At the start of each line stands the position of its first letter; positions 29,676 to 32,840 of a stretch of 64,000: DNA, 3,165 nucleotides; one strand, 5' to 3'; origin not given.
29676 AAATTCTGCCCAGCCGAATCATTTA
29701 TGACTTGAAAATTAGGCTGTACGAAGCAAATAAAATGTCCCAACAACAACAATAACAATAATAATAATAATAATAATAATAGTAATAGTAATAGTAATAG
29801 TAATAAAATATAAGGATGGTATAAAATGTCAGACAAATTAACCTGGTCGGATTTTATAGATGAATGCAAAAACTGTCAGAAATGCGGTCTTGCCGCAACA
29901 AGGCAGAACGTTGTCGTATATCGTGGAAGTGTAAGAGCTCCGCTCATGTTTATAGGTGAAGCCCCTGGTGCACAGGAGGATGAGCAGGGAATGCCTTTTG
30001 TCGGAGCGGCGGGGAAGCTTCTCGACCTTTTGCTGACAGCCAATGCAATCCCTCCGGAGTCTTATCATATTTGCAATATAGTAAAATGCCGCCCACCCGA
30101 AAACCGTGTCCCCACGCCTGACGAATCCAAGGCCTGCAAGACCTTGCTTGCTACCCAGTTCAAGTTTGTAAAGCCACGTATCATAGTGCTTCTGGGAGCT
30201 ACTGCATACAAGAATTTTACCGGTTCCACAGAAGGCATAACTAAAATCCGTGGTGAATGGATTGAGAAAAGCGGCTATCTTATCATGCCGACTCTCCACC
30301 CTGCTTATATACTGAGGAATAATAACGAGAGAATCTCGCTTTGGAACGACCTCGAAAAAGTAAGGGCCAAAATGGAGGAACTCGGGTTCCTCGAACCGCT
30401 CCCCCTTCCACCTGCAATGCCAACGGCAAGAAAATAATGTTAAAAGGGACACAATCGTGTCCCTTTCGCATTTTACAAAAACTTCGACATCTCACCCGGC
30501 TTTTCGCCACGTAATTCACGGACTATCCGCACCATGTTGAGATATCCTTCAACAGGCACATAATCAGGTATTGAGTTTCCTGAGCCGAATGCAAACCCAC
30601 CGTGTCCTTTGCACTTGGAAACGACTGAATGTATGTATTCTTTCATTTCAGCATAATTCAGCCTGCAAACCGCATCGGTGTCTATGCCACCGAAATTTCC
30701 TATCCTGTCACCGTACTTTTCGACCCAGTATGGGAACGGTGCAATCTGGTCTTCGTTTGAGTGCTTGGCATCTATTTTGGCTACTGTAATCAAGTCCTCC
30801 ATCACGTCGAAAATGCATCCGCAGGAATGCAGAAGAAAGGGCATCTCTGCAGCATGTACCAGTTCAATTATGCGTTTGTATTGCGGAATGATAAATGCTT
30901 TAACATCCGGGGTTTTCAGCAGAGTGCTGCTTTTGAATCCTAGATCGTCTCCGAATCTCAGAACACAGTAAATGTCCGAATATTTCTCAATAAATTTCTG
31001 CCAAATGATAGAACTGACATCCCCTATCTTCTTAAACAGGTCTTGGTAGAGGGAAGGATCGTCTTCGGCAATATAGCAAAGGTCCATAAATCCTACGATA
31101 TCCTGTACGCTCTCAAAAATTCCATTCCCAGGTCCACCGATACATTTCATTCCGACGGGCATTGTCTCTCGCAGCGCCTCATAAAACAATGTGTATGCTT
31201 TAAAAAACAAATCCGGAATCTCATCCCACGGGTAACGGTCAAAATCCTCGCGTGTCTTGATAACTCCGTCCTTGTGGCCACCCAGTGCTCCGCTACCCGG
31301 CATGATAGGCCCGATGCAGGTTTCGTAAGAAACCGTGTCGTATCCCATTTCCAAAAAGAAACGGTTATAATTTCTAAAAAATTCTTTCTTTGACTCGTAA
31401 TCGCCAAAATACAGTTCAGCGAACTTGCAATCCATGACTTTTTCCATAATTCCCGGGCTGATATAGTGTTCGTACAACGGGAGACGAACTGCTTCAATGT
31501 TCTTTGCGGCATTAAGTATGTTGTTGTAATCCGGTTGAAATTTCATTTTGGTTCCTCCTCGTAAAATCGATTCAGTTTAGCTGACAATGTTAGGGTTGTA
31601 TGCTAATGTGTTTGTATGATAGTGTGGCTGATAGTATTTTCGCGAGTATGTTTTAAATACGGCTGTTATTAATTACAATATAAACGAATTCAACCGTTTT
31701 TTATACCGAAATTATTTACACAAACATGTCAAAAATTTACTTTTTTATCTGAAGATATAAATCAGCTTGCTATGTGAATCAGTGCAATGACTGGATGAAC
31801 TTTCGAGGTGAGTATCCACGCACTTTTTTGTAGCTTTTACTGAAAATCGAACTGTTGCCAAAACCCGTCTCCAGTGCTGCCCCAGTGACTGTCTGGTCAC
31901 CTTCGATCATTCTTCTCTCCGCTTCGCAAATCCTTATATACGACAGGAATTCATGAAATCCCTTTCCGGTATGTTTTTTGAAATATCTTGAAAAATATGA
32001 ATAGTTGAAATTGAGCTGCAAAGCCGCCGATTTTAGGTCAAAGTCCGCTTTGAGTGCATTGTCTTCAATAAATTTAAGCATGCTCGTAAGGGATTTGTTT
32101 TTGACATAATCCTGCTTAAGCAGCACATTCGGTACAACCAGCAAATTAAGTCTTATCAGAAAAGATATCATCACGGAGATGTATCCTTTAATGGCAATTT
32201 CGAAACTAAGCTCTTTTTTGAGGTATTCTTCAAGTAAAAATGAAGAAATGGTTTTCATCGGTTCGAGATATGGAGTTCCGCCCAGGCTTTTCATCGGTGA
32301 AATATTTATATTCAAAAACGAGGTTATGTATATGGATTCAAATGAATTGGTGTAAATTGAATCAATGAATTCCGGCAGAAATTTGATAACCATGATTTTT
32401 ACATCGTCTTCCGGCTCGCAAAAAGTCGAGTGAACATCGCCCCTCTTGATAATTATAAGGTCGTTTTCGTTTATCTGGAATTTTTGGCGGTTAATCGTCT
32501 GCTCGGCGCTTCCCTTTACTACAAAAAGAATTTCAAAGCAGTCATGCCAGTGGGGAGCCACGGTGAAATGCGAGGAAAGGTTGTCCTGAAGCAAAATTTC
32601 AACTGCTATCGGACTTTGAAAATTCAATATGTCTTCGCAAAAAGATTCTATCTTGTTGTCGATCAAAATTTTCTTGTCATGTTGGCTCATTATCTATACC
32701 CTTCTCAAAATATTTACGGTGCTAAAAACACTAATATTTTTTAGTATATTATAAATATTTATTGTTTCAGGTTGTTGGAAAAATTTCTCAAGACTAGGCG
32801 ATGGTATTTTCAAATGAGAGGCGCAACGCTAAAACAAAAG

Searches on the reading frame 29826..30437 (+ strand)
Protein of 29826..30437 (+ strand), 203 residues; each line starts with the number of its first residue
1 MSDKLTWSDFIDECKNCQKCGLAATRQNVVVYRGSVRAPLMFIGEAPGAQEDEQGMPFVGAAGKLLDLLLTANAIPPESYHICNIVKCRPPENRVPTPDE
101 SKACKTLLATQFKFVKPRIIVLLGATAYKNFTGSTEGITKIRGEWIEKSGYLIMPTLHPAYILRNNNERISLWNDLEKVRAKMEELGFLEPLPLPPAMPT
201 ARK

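Call 71: search_protein_families(library=pfam, proteins=[window:29826-30437:+], max_evalue=0.0001)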
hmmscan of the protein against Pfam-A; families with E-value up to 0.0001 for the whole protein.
window:29826-30437:+ (203 aa): 1 family
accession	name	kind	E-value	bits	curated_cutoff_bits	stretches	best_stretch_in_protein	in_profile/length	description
PF03167.25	UDG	-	1.8e-32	112.8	24.3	1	34-176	4-140/141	Uracil DNA glycosylase superfamily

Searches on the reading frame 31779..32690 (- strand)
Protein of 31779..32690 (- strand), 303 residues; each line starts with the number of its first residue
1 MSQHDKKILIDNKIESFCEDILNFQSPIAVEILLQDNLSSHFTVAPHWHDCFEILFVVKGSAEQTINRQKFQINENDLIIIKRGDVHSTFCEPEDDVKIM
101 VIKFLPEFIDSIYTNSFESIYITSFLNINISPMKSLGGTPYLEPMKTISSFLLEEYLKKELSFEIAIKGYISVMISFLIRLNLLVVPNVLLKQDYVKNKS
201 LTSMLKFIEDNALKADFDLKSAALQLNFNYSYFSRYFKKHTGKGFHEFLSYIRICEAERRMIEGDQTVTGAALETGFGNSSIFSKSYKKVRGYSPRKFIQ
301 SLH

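Call 71: search_protein_families(library=pfam, proteins=[window:31779-32690:-], max_evalue=0.0001)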
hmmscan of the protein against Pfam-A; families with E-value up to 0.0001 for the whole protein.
window:31779-32690:- (303 aa): 5 families
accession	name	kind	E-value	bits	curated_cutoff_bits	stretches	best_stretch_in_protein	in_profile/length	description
PF12833.13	HTH_18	-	3.3e-17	63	33.6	1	225-299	4-78/80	Helix-turn-helix domain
PF00165.29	HTH_AraC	-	2.8e-12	46.9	26.6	1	216-249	8-41/42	Bacterial regulatory helix-turn-helix proteins, AraC family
PF02311.25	AraC_binding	-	6.9e-12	45.7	21.1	1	41-113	14-85/135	AraC-like ligand binding domain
PF07883.17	Cupin_2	-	6.2e-07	29.5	27.2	1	44-102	11-69/70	Cupin domain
PF22200.2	ExsA_N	-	5.5e-05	24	27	0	54-117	3-66/136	ExsA N-terminal regulatory domain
